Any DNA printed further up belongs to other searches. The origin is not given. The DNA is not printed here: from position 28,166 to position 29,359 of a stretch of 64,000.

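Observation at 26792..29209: Cluster of three prepilin-type proteins with adhesin-like C-terminal domains (DUF1566/Lcl-like and two LamG-like), first one translationally coupled to cysS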

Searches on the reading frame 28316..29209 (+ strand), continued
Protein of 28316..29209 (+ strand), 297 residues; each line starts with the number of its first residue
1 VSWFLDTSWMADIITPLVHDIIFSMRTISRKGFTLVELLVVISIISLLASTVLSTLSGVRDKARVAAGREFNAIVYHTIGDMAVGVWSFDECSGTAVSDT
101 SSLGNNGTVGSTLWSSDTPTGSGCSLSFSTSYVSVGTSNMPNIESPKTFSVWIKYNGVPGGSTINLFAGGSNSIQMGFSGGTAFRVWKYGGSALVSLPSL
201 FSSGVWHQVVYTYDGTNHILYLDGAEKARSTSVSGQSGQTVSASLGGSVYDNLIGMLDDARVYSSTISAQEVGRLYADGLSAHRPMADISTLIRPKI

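Call 36: fold_search(model_id=the predicted structure, library=pdb)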
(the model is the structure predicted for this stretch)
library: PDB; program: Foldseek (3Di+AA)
matches with E <= 10: 1745; with E <= 0.001: 411
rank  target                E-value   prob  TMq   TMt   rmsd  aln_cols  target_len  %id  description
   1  5ho2                  1.7e-10  1.00  0.59  0.21   2.8       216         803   16  Crystal structure of AbnA (open conformation), a GH43 extracellular arabinanase from Geobacillus stearothermophilus (released 2017-02-01)
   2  1ms5_A                3.3e-10  1.00  0.55  0.26   3.9       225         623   12  Triclinic form of Trypanosoma cruzi trans-sialidase, soaked with N-acetylneuraminyl-a-2,3-thio-galactoside (NA-S-Gal) (released 2003-03-25)
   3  1s0i_A                4.0e-10  1.00  0.56  0.26   3.7       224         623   12  Trypanosoma cruzi trans-sialidase in complex with sialyl-lactose (Michaelis complex) (released 2004-05-18)
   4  1ms9_A                4.3e-10  1.00  0.55  0.26   3.7       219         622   13  Triclinic form of Trypanosoma cruzi trans-sialidase, in complex with lactose (released 2003-03-25)
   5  3opz_A                5.9e-10  1.00  0.57  0.27   3.9       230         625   13  Crystal structure of trans-sialidase in complex with the Fab fragment of a neutralizing monoclonal IgG antibody (released 2011-11-09)
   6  5hon_A                6.9e-10  1.00  0.59  0.76   2.9       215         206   15  Structure of Domain 4 of AbnA, a GH43 extracellular arabinanase from Geobacillus stearothermophilus, in complex with a (released 2017-02-01)
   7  7ce2_A                8.5e-10  1.00  0.60  0.38   4.1       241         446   13  The Crystal structure of TeNT Hc complexed with neutralizing antibody (released 2021-04-07)
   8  1ms5_B                8.5e-10  1.00  0.57  0.27   3.4       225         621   14  Triclinic form of Trypanosoma cruzi trans-sialidase, soaked with N-acetylneuraminyl-a-2,3-thio-galactoside (NA-S-Gal) (released 2003-03-25)
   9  1ms8_B                1.2e-09  1.00  0.57  0.27   3.5       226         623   12  Triclinic form of Trypanosoma cruzi trans-sialidase, in complex with 3-deoxy-2,3-dehydro-N-acetylneuraminic acid (DANA (released 2003-03-25)
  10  3b69                  1.2e-09  1.00  0.55  0.26   4.2       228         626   13  T cruzi Trans-sialidase complex with benzoylated NANA derivative (released 2008-05-13)
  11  1mr5                  1.7e-09  1.00  0.56  0.26   3.6       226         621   13  Orthorhombic form of Trypanosoma cruzi trans-sialidase (released 2003-03-18)
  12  1ms1_A                1.7e-09  1.00  0.55  0.26   4.0       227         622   13  Monoclinic form of Trypanosoma cruzi trans-sialidase, in complex with 3-deoxy-2,3-dehydro-N-acetylneuraminic acid (DAN (released 2003-03-25)
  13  5n0b_A                1.8e-09  1.00  0.57  0.13   4.4       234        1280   14  Crystal structure of the tetanus neurotoxin in complex with GD1a (released 2017-06-21)
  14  1ms8_A                1.9e-09  1.00  0.57  0.27   3.9       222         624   13  Triclinic form of Trypanosoma cruzi trans-sialidase, in complex with 3-deoxy-2,3-dehydro-N-acetylneuraminic acid (DANA (released 2003-03-25)
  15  1a8d                  2.5e-09  1.00  0.59  0.37   4.0       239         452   13  TETANUS TOXIN C FRAGMENT (released 1998-10-14)
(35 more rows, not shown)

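Call 40: find_encoding_contigs(protein=P0211, flank=10000, max_places=1)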
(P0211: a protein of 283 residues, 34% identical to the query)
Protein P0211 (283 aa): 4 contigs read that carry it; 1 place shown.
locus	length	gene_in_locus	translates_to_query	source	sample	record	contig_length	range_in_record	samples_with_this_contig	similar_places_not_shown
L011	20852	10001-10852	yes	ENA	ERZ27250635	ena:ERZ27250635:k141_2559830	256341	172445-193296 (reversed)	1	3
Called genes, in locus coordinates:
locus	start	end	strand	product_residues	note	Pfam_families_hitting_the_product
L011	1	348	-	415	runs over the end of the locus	PF27218:MJ0043_C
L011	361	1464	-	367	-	PF01490:Aa_trans, PF03222:Trp_Tyr_perm, PF13520:AA_permease_2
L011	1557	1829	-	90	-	-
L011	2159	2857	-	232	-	PF01209:Ubie_methyltran, PF13489:Methyltransf_23, PF02353:CMAS, PF05175:MTS (weak), PF13847:Methyltransf_31, PF08241:Methyltransf_11, PF08242:Methyltransf_12, PF13649:Methyltransf_25, +2 more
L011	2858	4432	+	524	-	PF04055:Radical_SAM, PF16199:Radical_SAM_C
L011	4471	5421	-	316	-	PF01784:DUF34_NIF3 (weak)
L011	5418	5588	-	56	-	-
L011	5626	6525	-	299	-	PF01435:Peptidase_M48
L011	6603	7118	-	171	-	PF04011:LemA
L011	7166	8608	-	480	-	PF01139:RtcB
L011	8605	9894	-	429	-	PF08245:Mur_ligase_M, PF02875:Mur_ligase_C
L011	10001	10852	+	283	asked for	PF07963:N_methyl (weak), PF07953:Toxin_R_bind_N, PF13385:Laminin_G_3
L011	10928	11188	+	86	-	PF01649:Ribosomal_S20p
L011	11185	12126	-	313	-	PF06144:DNA_pol3_delta, PF21694:DNA_pol3_delta_C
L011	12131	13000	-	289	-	PF01149:Fapy_DNA_glyco, PF05833:NFACT_N (weak), PF06831:H2TH, PF06827:zf-FPG_IleRS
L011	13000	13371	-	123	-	PF00072:Response_reg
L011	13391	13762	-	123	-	PF00072:Response_reg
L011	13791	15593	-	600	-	PF00512:HisKA, PF02518:HATPase_c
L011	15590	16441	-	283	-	-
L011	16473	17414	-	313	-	PF02739:5_3_exonuc_N, PF01367:5_3_exonuc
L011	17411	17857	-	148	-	PF02367:TsaE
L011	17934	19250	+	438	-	PF00437:T2SSE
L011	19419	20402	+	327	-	PF12836:HHH_3, PF00932:LTD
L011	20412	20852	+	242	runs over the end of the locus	PF20772:TACO1_YebC_N, PF01709:Transcrip_reg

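Call 41: find_encoding_contigs(protein=P0164, flank=10000, max_places=1)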
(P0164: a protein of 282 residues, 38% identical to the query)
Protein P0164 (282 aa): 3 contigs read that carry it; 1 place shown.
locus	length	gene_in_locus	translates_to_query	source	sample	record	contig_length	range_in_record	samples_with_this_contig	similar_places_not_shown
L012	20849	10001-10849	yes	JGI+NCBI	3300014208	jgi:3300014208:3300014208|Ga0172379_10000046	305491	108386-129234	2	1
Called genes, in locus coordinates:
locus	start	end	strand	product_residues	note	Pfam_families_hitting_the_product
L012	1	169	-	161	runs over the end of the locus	-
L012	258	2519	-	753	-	PF01751:Toprim, PF01131:Topoisom_bac, PF01396:Zn_ribbon_Top1, PF13368:Toprim_C_rpt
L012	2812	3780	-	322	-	PF02481:DNA_processg_A, PF17782:WHD_DprA (faint)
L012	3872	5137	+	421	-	PF02403:Seryl_tRNA_N, PF00587:tRNA-synt_2b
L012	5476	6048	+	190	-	-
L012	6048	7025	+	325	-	PF00768:Peptidase_S11, PF02113:Peptidase_S13 (faint), PF13354:Beta-lactamase2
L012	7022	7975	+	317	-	PF01207:Dus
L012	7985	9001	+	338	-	PF05496:RuvB_N, PF04851:ResIII (faint), PF13177:DNA_pol3_delta2 (weak), PF13604:AAA_30 (faint), PF13401:AAA_22 (faint), PF00004:AAA, PF13173:AAA_14 (weak), PF13177:DNA_pol3_delta2, +1 more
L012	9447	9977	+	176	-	-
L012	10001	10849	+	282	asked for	PF07963:N_methyl (weak), PF13385:Laminin_G_3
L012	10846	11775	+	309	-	PF03446:NAD_binding_2, PF00393:6PGD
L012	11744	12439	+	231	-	PF01182:Glucosamine_iso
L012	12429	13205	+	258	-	PF02673:BacA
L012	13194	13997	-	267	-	PF02230:Abhydrolase_2 (faint), PF00561:Abhydrolase_1, PF12146:Hydrolase_4, PF12697:Abhydrolase_6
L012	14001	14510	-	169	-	-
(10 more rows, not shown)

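Call 42: find_homologous_proteins(query=L011:17934-19250:+, max_evalue=1e-20)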
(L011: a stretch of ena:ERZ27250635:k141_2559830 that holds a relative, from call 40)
Query L011:17934-19250:+ (438 aa): 8000 proteins with E <= 1e-20 among 8000 candidates; the best 120 are listed.
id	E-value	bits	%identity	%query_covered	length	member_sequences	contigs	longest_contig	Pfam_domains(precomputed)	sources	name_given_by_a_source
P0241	4.4e-277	936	100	100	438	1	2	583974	PF00437.27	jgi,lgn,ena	-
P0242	4.2e-268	907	95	100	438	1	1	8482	PF00437.27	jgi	jgi:type IV pilus assembly protein PilB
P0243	3.0e-259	878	94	100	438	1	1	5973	PF00437.27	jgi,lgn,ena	-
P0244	2.8e-246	835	89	100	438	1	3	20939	PF00437.27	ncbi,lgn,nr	ncbi:GspE/PulE family protein [Patescibacteria group bacterium]|nr:GspE/PulE family protein [Patesci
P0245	1.6e-240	816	86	100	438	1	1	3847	PF00437.27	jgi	-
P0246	8.9e-237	804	85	100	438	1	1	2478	PF00437.27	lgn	-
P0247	1.9e-223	760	80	100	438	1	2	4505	PF00437.27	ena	-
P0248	2.6e-211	720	76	100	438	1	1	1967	PF00437.27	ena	-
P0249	3.4e-211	720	76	100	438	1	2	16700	PF00437.27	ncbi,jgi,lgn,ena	-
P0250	1.3e-210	718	76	100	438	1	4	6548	PF00437.27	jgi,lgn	-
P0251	3.2e-205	700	74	100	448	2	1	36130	PF00437.27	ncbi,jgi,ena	-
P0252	2.5e-202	690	81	89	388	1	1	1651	PF00437.27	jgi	jgi:type IV pilus assembly protein PilB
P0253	3.2e-197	673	71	100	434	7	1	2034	PF00437.27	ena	-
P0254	7.1e-197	672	72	100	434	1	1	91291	PF00437.27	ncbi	-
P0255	7.8e-197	672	71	100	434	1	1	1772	PF00437.27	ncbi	-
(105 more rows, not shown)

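Call 62: search_protein_representatives(alignment_id=A2)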
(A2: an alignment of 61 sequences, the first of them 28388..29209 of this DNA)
Query: 61 sequences, 271 profile positions. Proteins with E-value up to 0.001 (for the whole library): 868149; up to 1e-10: 355795; up to 1e-30: 66355. The best 150 are listed.
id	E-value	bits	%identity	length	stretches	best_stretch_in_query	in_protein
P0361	0.0e+00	2039.5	-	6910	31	61-267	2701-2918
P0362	0.0e+00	1916.9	-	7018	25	66-263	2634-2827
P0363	0.0e+00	1887.6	-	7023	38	45-263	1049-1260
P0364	0.0e+00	1767.6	-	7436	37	57-261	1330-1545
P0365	0.0e+00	1503.2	-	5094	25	56-266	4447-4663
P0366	0.0e+00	1453.7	-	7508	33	54-256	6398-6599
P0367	0.0e+00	1391.4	-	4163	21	57-267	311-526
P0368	0.0e+00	1354.2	-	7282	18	69-265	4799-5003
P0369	0.0e+00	1351.6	-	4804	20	51-265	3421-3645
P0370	0.0e+00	1293.7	-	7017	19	64-262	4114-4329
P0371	0.0e+00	1237.4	-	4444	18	69-267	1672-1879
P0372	0.0e+00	1202.8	-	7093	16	56-264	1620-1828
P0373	0.0e+00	1193.1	-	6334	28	83-260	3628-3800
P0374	0.0e+00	1142.4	-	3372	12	57-262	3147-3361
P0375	0.0e+00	1139.3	-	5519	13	49-258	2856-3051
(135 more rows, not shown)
